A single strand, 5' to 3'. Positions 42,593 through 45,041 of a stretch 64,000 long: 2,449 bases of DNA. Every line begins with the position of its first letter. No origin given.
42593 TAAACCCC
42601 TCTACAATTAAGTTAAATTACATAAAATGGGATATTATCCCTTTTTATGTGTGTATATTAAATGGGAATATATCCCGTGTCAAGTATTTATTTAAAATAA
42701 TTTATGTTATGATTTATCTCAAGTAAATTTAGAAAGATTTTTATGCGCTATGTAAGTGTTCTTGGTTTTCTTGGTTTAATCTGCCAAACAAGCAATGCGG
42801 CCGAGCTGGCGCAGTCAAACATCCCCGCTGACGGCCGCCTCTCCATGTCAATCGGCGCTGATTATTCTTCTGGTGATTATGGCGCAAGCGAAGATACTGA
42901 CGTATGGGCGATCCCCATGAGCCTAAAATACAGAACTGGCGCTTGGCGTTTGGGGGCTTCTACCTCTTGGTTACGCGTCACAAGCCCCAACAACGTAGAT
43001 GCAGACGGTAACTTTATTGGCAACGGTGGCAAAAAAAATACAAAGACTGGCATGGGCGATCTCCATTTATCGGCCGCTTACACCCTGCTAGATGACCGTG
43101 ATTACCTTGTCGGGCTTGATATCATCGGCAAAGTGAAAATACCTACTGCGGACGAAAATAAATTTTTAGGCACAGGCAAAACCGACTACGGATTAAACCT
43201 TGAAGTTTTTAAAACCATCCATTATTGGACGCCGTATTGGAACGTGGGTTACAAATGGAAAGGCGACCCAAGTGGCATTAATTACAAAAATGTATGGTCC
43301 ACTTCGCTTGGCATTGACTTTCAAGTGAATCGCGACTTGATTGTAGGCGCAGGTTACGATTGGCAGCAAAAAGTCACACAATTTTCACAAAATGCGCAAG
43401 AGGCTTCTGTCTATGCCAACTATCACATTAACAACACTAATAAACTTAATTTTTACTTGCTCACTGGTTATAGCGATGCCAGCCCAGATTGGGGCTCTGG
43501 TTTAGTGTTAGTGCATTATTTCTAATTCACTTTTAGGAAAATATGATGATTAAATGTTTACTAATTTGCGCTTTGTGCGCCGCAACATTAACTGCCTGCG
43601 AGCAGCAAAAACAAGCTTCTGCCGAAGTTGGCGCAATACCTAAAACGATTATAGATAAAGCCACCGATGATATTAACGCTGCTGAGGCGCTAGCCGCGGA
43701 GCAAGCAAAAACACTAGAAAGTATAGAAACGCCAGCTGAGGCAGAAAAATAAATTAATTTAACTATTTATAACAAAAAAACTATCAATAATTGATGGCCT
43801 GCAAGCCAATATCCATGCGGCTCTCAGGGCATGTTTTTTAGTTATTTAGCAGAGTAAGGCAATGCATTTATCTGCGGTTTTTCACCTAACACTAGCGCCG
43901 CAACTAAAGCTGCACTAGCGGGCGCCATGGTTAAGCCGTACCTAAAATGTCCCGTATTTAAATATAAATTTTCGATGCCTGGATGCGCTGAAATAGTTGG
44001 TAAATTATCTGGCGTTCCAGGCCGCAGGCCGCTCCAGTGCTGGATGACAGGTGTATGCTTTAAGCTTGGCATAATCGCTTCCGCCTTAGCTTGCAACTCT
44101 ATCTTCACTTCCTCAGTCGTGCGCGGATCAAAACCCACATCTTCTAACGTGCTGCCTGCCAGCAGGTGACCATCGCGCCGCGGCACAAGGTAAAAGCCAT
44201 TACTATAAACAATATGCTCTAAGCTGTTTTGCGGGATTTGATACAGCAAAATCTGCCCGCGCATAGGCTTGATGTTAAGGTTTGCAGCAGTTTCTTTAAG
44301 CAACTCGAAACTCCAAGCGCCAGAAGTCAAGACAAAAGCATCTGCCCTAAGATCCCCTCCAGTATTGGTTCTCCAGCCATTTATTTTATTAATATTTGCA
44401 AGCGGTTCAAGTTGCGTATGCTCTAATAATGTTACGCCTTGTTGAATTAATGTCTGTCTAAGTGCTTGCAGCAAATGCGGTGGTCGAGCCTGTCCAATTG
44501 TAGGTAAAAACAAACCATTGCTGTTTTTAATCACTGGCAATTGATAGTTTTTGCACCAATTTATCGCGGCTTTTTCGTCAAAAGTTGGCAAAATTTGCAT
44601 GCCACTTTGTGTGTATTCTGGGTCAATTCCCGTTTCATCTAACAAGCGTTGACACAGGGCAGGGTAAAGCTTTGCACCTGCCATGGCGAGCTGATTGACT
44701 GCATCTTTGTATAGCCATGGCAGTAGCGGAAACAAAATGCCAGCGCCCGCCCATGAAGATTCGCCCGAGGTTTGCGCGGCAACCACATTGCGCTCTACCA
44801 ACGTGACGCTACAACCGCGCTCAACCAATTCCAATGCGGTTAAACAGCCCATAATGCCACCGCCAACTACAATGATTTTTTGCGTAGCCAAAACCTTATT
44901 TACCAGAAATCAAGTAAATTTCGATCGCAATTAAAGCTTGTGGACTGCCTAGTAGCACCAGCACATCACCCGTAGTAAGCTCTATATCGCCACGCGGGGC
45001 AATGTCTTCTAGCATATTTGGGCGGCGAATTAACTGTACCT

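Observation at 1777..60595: Dispersed ~38-bp hairpin family with a conserved asymmetric 11-nt loop, found both between and inside genes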

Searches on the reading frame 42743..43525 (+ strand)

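Call 13: search_protein_families(library=pfam, proteins=[window:42743-43525:+])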
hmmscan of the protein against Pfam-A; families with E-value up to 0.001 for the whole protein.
window:42743-43525:+ (260 aa): 2 families
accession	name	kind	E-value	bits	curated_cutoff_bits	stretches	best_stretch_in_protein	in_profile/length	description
PF13557.12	Phenol_MetA_deg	-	8.7e-08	32.9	22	1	85-253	51-235/242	Putative MetA-pathway of phenol degradation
PF11383.14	DUF3187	-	7.5e-05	22.5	24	1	101-223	152-277/320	Protein of unknown function (DUF3187)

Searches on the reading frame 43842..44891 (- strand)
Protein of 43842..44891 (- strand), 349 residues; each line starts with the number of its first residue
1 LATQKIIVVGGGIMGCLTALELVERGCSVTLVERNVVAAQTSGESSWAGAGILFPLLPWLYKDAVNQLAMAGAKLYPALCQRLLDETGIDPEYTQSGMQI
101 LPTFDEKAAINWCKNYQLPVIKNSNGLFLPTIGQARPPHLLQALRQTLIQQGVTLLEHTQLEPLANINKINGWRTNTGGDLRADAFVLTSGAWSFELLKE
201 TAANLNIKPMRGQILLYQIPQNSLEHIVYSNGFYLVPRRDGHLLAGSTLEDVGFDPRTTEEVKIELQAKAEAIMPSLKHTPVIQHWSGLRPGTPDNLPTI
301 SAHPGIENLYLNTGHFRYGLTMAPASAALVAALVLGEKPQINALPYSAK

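Call 13: search_protein_families(library=pfam, proteins=[window:43842-44891:-])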
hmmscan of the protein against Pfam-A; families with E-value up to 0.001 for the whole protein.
window:43842-44891:- (349 aa): 9 families
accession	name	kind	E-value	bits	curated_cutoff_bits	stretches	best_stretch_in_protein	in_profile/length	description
PF01266.30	DAO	-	7.6e-61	207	27.9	1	5-333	1-353/353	FAD dependent oxidoreductase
PF03486.20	HI0933_like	-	8.5e-10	38.9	50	1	99-196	72-168/244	HI0933-like protein Rossmann domain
PF00890.30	FAD_binding_2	-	7.7e-07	29.1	20.4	1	6-56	2-49/414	FAD binding domain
PF07992.20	Pyr_redox_2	-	1.1e-05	25.5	26.1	1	4-35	143-174/291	Pyridine nucleotide-disulphide oxidoreductase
PF00070.33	Pyr_redox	-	1.3e-05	26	22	1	5-35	1-31/82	Pyridine nucleotide-disulphide oxidoreductase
PF01134.28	GIDA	-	4.7e-05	23.1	22.1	0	5-35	1-31/391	Glucose inhibited division protein A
PF13450.12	NAD_binding_8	-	6.9e-05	23.5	21.9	1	8-35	1-28/68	NAD(P)-binding Rossmann-like domain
PF01494.25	FAD_binding_3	-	0.0003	20.6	22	1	5-41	3-39/349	FAD binding domain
PF02558.23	ApbA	-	0.00032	20.8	22.2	0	6-36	1-31/150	Ketopantoate reductase PanE/ApbA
